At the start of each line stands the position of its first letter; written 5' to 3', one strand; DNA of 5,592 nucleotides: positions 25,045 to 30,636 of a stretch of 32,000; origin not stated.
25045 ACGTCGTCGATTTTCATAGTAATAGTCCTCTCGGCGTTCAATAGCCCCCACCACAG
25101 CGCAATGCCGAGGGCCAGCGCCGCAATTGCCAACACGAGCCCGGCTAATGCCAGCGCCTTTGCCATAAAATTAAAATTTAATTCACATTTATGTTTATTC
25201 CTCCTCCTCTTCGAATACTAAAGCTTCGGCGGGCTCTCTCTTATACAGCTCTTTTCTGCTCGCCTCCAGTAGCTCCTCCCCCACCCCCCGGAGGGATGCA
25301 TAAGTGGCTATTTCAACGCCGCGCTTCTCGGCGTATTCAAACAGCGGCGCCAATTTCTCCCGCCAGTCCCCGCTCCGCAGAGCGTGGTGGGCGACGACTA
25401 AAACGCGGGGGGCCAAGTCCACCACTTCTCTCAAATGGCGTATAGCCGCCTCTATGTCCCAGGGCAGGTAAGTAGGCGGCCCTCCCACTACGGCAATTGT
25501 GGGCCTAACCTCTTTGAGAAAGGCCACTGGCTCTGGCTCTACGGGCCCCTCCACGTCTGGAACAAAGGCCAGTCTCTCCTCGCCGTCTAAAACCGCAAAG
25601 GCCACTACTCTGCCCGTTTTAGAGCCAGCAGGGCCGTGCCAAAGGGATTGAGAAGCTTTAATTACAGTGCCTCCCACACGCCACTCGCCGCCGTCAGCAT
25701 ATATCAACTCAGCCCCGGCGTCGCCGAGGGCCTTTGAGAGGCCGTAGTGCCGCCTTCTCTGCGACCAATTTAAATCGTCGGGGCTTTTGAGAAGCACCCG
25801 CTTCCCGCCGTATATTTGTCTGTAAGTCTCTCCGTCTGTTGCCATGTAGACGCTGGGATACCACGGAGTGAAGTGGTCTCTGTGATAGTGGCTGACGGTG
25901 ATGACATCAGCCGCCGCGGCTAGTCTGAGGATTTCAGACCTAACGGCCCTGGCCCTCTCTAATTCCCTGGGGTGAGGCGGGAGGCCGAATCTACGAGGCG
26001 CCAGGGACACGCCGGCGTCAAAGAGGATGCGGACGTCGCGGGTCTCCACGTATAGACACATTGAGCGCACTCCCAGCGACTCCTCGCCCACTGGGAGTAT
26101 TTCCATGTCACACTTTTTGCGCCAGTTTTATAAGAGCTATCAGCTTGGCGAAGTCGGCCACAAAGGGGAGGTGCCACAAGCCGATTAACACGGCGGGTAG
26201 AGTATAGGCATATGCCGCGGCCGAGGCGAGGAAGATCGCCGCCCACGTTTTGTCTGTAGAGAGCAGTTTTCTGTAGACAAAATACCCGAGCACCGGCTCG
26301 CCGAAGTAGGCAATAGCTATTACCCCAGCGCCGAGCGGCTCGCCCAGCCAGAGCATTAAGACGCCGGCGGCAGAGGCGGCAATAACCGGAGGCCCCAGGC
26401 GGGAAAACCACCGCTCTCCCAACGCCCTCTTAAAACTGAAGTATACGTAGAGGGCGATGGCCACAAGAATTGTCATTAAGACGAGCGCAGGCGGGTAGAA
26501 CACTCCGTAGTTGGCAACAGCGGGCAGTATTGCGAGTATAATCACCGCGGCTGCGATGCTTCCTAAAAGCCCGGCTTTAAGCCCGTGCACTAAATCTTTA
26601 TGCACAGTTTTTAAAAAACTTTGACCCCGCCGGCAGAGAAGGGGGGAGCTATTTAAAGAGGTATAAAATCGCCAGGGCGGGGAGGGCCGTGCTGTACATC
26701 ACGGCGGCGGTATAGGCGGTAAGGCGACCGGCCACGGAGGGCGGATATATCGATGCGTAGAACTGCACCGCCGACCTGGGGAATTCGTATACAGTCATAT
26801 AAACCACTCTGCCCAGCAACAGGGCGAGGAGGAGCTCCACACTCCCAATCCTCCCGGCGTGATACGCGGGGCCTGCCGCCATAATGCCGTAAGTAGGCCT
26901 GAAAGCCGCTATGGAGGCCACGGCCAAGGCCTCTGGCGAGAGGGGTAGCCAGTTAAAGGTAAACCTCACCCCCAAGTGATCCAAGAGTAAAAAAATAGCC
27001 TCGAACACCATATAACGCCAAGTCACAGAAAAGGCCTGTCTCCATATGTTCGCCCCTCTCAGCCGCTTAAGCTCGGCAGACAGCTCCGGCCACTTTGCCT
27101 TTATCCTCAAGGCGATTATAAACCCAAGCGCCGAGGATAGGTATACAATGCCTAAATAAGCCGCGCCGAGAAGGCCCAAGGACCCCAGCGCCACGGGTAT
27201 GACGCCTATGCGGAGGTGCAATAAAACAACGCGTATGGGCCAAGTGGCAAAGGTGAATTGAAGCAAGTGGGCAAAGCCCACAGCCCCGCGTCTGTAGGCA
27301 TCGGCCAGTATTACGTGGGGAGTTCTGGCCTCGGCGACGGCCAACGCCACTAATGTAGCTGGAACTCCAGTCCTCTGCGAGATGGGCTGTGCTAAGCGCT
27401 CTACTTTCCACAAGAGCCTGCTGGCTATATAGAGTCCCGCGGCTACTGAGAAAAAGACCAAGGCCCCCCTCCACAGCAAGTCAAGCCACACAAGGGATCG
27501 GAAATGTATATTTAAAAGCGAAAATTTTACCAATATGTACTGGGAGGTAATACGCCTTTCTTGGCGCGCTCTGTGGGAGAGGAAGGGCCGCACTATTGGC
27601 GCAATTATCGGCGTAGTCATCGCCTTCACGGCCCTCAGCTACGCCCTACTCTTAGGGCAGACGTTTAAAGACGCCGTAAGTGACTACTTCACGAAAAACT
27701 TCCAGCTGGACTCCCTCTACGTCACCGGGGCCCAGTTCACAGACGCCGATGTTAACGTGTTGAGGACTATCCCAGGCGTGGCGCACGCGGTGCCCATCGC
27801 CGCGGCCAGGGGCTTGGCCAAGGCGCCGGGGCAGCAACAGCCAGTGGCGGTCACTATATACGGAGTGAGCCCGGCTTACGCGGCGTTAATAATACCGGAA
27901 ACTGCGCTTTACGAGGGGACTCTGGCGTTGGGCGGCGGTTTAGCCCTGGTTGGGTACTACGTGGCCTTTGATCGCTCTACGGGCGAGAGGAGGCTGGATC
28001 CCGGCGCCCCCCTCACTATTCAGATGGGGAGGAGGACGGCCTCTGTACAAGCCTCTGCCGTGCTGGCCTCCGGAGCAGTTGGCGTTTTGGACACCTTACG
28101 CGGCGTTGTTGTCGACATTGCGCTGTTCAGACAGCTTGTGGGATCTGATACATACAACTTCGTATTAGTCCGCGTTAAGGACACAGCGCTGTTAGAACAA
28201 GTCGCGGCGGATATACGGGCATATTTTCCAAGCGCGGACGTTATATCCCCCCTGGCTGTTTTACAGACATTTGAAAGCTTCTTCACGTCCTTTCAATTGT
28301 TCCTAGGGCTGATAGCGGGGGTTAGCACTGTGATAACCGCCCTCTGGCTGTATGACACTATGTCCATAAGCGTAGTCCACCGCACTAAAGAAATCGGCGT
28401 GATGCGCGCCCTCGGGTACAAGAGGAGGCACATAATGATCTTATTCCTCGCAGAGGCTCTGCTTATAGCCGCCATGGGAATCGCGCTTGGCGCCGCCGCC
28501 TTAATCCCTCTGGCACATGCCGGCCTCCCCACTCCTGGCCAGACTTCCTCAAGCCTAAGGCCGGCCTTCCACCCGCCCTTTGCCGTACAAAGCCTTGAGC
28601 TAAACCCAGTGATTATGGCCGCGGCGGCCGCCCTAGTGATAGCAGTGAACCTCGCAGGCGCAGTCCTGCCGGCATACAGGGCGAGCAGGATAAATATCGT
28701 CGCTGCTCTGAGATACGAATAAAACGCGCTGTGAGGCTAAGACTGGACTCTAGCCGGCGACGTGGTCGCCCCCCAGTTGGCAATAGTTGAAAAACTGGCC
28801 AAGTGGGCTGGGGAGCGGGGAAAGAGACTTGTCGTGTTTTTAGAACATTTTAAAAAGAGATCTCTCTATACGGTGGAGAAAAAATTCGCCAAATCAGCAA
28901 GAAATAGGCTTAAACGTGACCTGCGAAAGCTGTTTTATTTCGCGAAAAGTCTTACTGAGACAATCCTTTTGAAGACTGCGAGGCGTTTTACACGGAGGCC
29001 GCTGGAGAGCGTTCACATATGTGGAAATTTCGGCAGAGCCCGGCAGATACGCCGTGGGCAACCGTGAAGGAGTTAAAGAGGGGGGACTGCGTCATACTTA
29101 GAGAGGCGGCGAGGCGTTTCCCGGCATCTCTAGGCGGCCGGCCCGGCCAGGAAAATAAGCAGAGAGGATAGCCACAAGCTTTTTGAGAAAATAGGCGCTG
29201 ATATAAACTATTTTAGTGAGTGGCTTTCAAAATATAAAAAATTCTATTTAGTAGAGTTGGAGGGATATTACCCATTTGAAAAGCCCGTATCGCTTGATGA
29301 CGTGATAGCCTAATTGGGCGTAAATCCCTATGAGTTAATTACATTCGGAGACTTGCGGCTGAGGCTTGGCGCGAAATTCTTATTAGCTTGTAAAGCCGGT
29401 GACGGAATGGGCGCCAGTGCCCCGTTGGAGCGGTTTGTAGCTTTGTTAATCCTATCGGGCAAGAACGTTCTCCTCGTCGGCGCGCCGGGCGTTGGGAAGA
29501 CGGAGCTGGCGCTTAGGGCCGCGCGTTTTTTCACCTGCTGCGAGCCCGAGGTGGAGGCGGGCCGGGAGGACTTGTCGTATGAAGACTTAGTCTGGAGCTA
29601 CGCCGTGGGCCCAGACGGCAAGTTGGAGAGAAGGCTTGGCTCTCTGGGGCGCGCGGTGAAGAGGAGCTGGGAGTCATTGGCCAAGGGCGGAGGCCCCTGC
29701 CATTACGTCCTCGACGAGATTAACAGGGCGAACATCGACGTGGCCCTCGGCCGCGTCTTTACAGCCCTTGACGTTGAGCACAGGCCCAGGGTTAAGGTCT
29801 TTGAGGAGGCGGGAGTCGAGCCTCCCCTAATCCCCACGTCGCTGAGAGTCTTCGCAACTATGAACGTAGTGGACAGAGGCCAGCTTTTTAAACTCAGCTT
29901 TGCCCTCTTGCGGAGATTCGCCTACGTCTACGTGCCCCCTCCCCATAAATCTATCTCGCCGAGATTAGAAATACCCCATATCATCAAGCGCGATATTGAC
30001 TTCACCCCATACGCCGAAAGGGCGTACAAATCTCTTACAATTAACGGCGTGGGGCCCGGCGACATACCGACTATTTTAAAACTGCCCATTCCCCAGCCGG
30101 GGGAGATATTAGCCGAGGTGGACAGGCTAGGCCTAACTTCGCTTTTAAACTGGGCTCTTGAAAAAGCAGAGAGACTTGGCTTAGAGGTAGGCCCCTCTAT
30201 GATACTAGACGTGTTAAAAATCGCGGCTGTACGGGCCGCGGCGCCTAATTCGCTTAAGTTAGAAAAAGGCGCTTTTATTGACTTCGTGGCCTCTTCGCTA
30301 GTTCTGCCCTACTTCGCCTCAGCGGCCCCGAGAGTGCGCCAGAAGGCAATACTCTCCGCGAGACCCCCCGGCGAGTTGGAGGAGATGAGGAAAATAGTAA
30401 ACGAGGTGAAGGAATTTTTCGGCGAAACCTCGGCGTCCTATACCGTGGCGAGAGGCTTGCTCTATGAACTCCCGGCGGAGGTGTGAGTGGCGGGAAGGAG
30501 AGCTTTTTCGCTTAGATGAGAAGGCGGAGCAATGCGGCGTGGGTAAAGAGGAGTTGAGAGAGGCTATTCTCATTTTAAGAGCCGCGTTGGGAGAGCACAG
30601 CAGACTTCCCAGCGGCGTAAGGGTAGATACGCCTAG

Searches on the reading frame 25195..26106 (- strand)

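Call 19: search_protein_families(library=pfam, proteins=[window:25195-26106:-], max_evalue=0.001)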
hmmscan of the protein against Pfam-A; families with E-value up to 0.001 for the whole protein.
window:25195-26106:- (303 aa): 3 families
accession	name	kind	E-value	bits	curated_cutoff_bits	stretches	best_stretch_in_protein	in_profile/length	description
PF13483.12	Lactamase_B_3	-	6e-06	26.8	24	1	17-226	9-152/160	Beta-lactamase superfamily domain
PF00753.33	Lactamase_B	-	1.2e-05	25.8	22.7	0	131-240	97-196/196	Metallo-beta-lactamase superfamily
PF12706.13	Lactamase_B_2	-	0.00028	21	27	1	26-186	2-144/200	Beta-lactamase superfamily domain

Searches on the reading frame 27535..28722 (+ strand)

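Call 19: search_protein_families(library=pfam, proteins=[window:27535-28722:+], max_evalue=0.001)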
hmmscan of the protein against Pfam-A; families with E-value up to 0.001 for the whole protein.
window:27535-28722:+ (395 aa): 2 families
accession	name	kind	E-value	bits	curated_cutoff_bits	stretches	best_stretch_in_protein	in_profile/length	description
PF02687.27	FtsX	-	3.1e-16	60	25.5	1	259-388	2-120/120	FtsX-like permease C-terminal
PF12704.14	MacB_PCD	-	5.4e-13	50.1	27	1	20-229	1-206/207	MacB-like periplasmic core domain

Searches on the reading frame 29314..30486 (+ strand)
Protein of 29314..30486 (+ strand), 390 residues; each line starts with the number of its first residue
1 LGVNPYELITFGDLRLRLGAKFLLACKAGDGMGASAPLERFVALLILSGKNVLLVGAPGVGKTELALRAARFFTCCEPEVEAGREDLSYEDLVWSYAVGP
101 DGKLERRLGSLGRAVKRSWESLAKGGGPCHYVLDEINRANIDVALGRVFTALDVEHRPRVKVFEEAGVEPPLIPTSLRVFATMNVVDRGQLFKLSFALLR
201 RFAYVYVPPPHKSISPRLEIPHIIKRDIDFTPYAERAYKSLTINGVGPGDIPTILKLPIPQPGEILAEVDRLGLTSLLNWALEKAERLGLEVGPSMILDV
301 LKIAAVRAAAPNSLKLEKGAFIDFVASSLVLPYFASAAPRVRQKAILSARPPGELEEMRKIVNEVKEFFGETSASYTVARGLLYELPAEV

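Call 62: search_protein_families(library=pfam, proteins=[window:29314-30486:+], max_evalue=0.001)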
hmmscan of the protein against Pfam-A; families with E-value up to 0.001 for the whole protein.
window:29314-30486:+ (390 aa): 2 families
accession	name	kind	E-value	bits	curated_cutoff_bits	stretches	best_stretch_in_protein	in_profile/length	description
PF07728.20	AAA_5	-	5.2e-27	95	22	1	51-202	1-139/139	AAA domain (dynein-related subfamily)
PF13481.12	AAA_25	-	0.00013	22.1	27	1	28-115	12-98/195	AAA domain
